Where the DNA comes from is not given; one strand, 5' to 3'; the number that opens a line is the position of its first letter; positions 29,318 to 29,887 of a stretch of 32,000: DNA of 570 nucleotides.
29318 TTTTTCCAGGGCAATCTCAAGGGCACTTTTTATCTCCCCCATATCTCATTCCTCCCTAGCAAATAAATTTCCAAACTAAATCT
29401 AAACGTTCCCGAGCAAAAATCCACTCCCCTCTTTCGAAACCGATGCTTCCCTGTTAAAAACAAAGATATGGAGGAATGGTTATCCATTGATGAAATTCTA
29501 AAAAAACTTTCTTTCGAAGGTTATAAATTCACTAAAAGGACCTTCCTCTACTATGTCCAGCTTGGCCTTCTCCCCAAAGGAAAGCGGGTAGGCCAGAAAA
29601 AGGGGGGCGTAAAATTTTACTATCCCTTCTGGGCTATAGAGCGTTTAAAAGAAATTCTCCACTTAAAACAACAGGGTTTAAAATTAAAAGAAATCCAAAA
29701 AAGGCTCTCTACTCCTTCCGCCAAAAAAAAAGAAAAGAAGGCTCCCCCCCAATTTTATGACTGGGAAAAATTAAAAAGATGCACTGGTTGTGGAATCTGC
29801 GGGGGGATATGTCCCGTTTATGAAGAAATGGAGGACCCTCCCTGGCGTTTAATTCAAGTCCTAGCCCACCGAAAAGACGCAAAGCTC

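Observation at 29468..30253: HdrC-type Fe-S subunit carrying an N-terminal MerR-like DNA-binding domain at the head of hdrCBA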

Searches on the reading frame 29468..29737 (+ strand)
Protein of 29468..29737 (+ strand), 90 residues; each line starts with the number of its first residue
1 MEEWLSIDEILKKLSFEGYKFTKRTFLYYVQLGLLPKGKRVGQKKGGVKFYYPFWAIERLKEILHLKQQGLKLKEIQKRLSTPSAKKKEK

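Call 3: search_protein_families(library=pfam, proteins=[window:29468-29737:+], max_evalue=1)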
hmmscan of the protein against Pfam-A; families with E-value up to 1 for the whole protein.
window:29468-29737:+ (90 aa): 4 families
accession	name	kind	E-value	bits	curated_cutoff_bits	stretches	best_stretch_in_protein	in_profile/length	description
PF13411.12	MerR_1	-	1e-08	35.6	21.6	1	21-81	12-67/69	MerR HTH family regulatory protein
PF02186.21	TFIIE_beta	-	0.0043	17.7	28.1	0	55-87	7-35/66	TFIIE beta subunit core domain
PF09278.17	MerR-DNA-bind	-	0.008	17.2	25.4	1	57-84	1-28/65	MerR, DNA binding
PF07506.17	RepB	-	0.04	14.4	30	1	56-86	7-37/185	RepB plasmid partitioning protein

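Call 4: search_protein_families(library=ncbifam, proteins=[window:29468-29737:+], max_evalue=1)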
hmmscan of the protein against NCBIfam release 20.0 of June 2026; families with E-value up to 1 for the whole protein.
window:29468-29737:+ (90 aa): 6 families
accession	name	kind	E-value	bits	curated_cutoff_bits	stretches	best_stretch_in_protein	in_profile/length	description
NF007069.0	PRK09514.1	equivalog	0.015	15.3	143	1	22-82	14-70/141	Zn(2+)-responsive transcriptional regulator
TIGR02051.1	MerR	equivalog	0.018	15.3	150.85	1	22-81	12-67/124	mercury resistance transcriptional regulator MerR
NF053740.1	TransRegTnrAGPos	equivalog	0.034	14.3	140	1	24-88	27-86/108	hypothetical protein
TIGR02043.1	ZntR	equivalog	0.037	14.2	167.95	1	22-81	14-69/131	Zn(2+)-responsive transcriptional regulator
NF047375.1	HeatShock_HspR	equivalog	0.064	13.3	105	1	29-80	23-70/92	heat shock protein transcriptional repressor HspR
TIGR02047.1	CadR-PbrR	equivalog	0.071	13.2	151.45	1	24-80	15-67/127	Cd(II)/Pb(II)-responsive transcriptional regulator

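Call 43: find_homologous_proteins(query=A2, max_evalue=0.001)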
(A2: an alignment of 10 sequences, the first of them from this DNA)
Query A2 (10 sequences) (84 aa, profile of the alignment): 3 proteins with E <= 0.001 among 1561 candidates.
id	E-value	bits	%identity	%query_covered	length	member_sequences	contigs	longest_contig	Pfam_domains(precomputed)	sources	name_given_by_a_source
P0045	6.9e-34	133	51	94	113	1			PF13411.13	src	-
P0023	1.2e-28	116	52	94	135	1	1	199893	PF13411.13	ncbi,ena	-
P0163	2.4e-6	45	43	73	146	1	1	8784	PF13411.13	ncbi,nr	ncbi:MAG: helix-turn-helix domain-containing protein [Myxococcota bacterium]|nr:helix-turn-helix dom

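Call 51: search_solved_structures(query=A2, max_evalue=1, show_alignments=5)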
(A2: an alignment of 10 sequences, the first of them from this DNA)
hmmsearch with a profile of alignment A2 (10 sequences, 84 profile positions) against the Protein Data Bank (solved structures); distinct sequences matched with E-value up to 1: 14.
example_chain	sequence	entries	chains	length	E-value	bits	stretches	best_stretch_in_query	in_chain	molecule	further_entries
4ua1_A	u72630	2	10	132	1.1e-05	28.3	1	18-81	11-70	Regulatory protein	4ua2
1jbg_A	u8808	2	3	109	0.0023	20.9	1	50-82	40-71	transcription activator of multidrug-efflux transporter genes mta | transcription activator MtaN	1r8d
7tea_B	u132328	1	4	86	0.051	16.6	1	19-81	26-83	Glutamine synthetase repressor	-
5xql_A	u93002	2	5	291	0.09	15.8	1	19-77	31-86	Multidrug-efflux transporter 1 regulator | C-di-GMP-binding multidrug transporter transcriptional regulator BrlR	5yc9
3hh0_A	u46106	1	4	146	0.098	15.6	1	20-82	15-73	Transcriptional regulator, MerR family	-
5xbt_A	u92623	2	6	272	0.11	15.5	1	19-77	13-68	Probable transcriptional regulator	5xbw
5gpe_A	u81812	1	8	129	0.14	15.2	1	24-81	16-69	Transcriptional regulator, MerR-family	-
4r4e_B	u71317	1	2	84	0.15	15.1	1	19-83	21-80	HTH-type transcriptional regulator GlnR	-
6xl5_G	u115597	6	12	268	0.22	14.5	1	17-79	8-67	MerR family transcriptional regulator EcmrR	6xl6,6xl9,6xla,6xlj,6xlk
5e01_A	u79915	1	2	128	0.23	14.4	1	16-78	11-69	Uncharacterized HTH-type transcriptional regulator HI_0186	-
3gpv_A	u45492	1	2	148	0.25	14.3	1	21-80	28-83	Transcriptional regulator, MerR family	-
5d90_B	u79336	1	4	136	0.27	14.2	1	16-78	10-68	MerR family regulator protein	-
5d8c_A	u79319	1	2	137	0.27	14.2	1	16-78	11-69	MerR family regulator protein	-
3qao_A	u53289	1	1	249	0.36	13.8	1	20-81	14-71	MerR-like transcriptional regulator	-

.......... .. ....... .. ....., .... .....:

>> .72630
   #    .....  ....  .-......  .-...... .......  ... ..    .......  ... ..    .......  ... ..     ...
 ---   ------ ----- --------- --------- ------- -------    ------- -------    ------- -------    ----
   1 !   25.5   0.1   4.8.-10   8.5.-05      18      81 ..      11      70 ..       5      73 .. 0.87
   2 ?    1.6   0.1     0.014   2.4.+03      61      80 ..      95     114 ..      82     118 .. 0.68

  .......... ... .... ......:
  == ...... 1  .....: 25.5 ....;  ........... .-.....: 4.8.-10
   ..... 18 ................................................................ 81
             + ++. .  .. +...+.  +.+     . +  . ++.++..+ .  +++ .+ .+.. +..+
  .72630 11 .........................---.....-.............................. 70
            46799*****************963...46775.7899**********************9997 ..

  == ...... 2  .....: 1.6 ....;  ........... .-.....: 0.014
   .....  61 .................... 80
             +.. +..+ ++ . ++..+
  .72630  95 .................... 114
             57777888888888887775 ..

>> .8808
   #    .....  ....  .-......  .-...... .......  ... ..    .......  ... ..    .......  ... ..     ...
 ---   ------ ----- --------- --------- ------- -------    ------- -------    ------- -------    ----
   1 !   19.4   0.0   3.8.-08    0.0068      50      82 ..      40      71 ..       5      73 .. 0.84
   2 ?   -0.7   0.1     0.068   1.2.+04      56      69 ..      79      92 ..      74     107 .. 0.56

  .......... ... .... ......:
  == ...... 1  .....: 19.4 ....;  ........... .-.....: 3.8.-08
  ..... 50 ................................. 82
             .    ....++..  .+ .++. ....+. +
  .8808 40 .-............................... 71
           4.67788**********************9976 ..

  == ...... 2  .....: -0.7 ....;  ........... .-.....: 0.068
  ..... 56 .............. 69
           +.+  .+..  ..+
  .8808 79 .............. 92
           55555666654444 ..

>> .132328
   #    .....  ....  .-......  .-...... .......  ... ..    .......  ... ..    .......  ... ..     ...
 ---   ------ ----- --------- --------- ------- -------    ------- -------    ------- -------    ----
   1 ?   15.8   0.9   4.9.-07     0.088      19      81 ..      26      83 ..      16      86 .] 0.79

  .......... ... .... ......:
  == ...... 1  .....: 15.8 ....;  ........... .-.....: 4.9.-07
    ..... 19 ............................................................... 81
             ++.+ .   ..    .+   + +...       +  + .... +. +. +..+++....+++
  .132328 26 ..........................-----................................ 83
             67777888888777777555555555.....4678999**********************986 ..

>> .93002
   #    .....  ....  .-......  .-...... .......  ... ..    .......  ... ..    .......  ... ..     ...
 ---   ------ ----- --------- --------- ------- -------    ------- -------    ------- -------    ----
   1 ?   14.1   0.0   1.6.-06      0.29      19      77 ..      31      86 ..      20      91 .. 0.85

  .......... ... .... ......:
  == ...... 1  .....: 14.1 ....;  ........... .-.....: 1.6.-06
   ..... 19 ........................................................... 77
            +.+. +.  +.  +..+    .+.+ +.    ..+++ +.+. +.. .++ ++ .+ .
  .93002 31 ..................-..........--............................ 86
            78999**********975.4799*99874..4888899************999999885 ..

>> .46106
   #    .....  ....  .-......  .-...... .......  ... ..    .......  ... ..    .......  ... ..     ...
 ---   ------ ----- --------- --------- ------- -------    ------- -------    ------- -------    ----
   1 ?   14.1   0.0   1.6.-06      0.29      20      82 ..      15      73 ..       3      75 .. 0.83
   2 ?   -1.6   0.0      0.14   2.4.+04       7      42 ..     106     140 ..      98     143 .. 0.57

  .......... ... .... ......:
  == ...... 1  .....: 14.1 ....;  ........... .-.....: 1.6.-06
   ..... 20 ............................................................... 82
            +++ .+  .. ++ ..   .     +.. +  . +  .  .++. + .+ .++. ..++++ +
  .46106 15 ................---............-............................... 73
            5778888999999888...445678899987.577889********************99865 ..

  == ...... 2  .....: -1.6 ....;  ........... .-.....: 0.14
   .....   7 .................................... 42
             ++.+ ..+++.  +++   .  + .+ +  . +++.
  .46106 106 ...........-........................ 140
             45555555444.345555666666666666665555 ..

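Call 66: find_related_loci(query=A2, collection=metagenome_contigs, flank=8000)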
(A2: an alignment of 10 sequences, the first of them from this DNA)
Query A2 (84 aa) in metagenome_contigs; peptide patterns used: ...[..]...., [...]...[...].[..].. (x = any residue, [..] = any of these).
55 stretches matched a pattern; 8 encode a relative of the query (tblastn E <= 1e-3); 8 distinct loci.
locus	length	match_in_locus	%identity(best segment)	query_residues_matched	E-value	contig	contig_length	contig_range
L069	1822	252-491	55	2-81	1e-27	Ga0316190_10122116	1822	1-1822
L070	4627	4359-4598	51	4-83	8e-24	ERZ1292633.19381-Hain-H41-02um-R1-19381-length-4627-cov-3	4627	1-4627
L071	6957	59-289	53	2-78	3e-23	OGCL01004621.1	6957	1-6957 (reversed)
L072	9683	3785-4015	52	2-78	9e-23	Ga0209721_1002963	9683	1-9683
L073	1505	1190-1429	50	2-81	1e-22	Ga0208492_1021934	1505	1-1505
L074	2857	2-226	51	9-83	1e-21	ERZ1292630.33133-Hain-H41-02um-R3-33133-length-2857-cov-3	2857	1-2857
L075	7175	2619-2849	47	2-78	3e-20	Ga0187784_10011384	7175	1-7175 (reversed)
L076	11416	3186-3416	47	2-78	6e-20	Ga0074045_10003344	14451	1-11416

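Call 74: search_protein_families(library=pfam, proteins=[L076:1261-2976:+, L076:7584-9068:+, L076:9096-9557:+, L076:9674-10486:+, L072:2728-3642:-, L072:7550-7966:+, L072:7984-8970:+, L072:228-2657:+], max_evalue=0.00001)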
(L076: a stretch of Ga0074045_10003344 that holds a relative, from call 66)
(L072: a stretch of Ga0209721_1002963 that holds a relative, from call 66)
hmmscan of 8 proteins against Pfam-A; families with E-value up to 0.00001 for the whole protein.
L076:1261-2976:+ (572 aa): 4 families
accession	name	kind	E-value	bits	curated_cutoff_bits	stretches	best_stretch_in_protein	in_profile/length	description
PF00015.26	MCPsignal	-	1.4e-41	142.7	34.6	1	353-536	2-171/172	Methyl-accepting chemotaxis protein (MCP) signalling domain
PF08269.17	dCache_2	-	2.1e-36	126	26.5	1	38-211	42-189/298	Cache domain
PF17200.10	sCache_2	-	9e-29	100.8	25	1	40-214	3-151/155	Single Cache domain 2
PF00672.30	HAMP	-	2.3e-09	37.8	25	1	237-290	2-53/53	HAMP domain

L076:7584-9068:+ (495 aa): 1 family
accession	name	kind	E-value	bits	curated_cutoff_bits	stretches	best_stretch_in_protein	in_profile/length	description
PF00374.24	NiFeSe_Hases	-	1.2e-36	127.2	25.8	2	39-117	1-79/508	Nickel-dependent hydrogenase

L076:9096-9557:+ (154 aa): 1 family
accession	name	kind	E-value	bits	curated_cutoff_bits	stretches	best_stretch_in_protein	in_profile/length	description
PF01750.23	HycI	-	1.1e-18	67.7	23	1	20-148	1-129/130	Hydrogenase maturation protease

L076:9674-10486:+ (271 aa): 2 families
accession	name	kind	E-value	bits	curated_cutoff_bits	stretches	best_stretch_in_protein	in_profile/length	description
PF07603.17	Lcl_C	-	1.7e-32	112.6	34.9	1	69-180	1-116/117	Lcl C-terminal domain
PF18998.6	Flg_new_2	-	1.2e-09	38.4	23.6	1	210-269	11-69/73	Divergent InlB B-repeat domain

L072:2728-3642:- (304 aa): 1 family
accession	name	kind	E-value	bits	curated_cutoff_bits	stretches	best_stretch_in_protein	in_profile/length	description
PF13557.12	Phenol_MetA_deg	-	2.7e-82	276.9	22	1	67-300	1-242/242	Putative MetA-pathway of phenol degradation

L072:7550-7966:+ (139 aa): 1 family
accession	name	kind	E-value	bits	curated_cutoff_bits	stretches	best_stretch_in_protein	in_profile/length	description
PF02662.21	FlpD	-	1.1e-49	168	22.3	1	8-129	1-122/123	Methyl-viologen-reducing hydrogenase, delta subunit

L072:7984-8970:+ (329 aa): 1 family
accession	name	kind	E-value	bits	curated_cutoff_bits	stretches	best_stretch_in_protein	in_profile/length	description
PF01058.29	Oxidored_q6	-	9.5e-22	77.5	27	1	15-178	1-125/128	NADH ubiquinone oxidoreductase, 20 Kd subunit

L072:228-2657:+ (810 aa): 11 families
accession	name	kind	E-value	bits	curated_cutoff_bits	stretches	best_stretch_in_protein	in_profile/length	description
PF07992.20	Pyr_redox_2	-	1.2e-30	107.4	26.1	1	436-699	2-291/291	Pyridine nucleotide-disulphide oxidoreductase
PF13738.12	Pyr_redox_3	-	1.2e-11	44.9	30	1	521-592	127-194/305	Pyridine nucleotide-disulphide oxidoreductase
PF14691.11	Fer4_20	-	1.6e-10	41.2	25.8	1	348-418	29-101/113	Dihydroprymidine dehydrogenase domain II, 4Fe-4S cluster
PF03486.20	HI0933_like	-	1.1e-08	35.3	50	1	436-474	2-40/244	HI0933-like protein Rossmann domain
PF01493.24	GXGXG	-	2.1e-08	34.4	32.5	1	89-232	29-169/190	GXGXG motif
PF13450.12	NAD_binding_8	-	3e-08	34.2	21.9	1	439-473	1-35/68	NAD(P)-binding Rossmann-like domain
PF12838.12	Fer4_7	-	8e-08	33.1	27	1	754-803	1-52/52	4Fe-4S dicluster domain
PF01266.30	DAO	-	1.3e-07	31.9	27.9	0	436-470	1-35/353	FAD dependent oxidoreductase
PF01134.28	GIDA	-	2.5e-07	30.5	22.1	0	436-468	1-34/391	Glucose inhibited division protein A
PF01593.30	Amino_oxidase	-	2.3e-06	27.6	19.8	0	445-473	2-30/443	Flavin containing amine oxidoreductase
PF01262.27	AlaDh_PNT_C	-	3.2e-06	27.2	23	0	554-596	20-61/214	Alanine dehydrogenase/PNT, C-terminal domain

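Call 89: predict_structure(alignment_id=A2)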
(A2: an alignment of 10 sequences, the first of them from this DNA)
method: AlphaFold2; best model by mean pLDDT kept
length: 84 residues; sequences in the alignment: 10
mean_pLDDT: 90.7   pTM: 0.76
mean pLDDT of the five models: 90.7, 90.3, 89.2, 88.9, 88.8
residues with pLDDT >= 90: 72; 70-90: 8; 50-70: 2; < 50: 2
segments of 3 or more residues with pLDDT < 50: none
pLDDT, mean of each block of 10 residues (from residue 1): 90 93 94 93 91 94 94 91 56
secondary structure, 60 per line:
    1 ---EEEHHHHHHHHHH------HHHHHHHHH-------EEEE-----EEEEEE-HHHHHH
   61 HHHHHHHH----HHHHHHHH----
elements in order: E4-6 H7-16 H23-31 E39-42 E48-53 H55-68 H73-80

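Call 92: fold_search(model_id=the predicted structure, library=pdb)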
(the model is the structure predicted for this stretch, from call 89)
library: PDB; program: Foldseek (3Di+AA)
matches with E <= 10: 395; with E <= 0.001: 0
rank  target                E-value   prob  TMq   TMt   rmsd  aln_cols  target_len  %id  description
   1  4r4e_A                4.1e-03  1.00  0.68  0.69   2.6        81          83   21  Structure of GlnR-DNA complex (released 2015-03-04)
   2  5d8c_B                2.2e-02  1.00  0.67  0.46   3.1        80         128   19  Crystal structure of HiNmlR, a MerR family regulator lacking the sensor domain, bound to promoter DNA (released 2016-06-29)
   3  3qao                  2.9e-02  1.00  0.68  0.43   3.1        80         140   25  The crystal structure of the N-terminal domain of a MerR-like transcriptional regulator from Listeria monocytogenes EGD- (released 2011-01-26)
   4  5d90_C                3.3e-02  1.00  0.69  0.46   2.6        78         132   19  Crystal structure of HiNmlR, a MerR family regulator lacking the sensor domain, bound to promoter DNA (released 2016-06-29)
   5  5d8c_A                4.9e-02  1.00  0.66  0.46   3.1        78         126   19  Crystal structure of HiNmlR, a MerR family regulator lacking the sensor domain, bound to promoter DNA (released 2016-06-29)
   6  3iao                  5.6e-02  1.00  0.72  0.25   2.6        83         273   23  Conformational plasticity of the coiled coil domain of BmrR is required for bmr promoter binding-the unliganded structur (released 2010-04-14)
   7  3hh0_A                6.3e-02  1.00  0.71  0.47   2.7        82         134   22  Crystal structure of a transcriptional regulator, MerR family from Bacillus cereus (released 2009-05-26)
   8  5d90_B                7.2e-02  0.99  0.63  0.45   3.2        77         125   19  Crystal structure of HiNmlR, a MerR family regulator lacking the sensor domain, bound to promoter DNA (released 2016-06-29)
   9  5e01_B                8.9e-02  1.00  0.65  0.45   3.0        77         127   19  Crystal structure of HiNmlR, a MerR family regulator lacking the sensor domain, bound to palyndromic promoter DNA (released 2016-06-29)
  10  5d90_A                1.7e-01  0.98  0.64  0.45   2.9        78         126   20  Crystal structure of HiNmlR, a MerR family regulator lacking the sensor domain, bound to promoter DNA (released 2016-06-29)
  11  2zhg_A                2.6e-01  0.98  0.70  0.50   3.3        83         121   16  Crystal structure of SoxR in complex with DNA (released 2008-03-25)
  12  6abq_A                3.1e-01  0.41  0.41  0.34   8.4        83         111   20  Crystal structure of transcription factor from Listeria monocytogenes (released 2019-06-05)
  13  3d71_A                3.6e-01  0.96  0.69  0.23   3.0        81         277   23  Crystal structure of E253Q BMRR bound to 22 base pair promoter site (released 2008-08-26)
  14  5h20                  3.6e-01  0.38  0.43  0.37   8.8        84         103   18  X-ray structure of PadR-like Transcription factor from bacteroid fragilis (released 2017-03-08)
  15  4ejo_A                3.6e-01  0.38  0.44  0.36   9.5        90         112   17  Crystal structure of padr family transcriptional regulator from Eggerthella lenta DSM 2243 (released 2012-04-25)
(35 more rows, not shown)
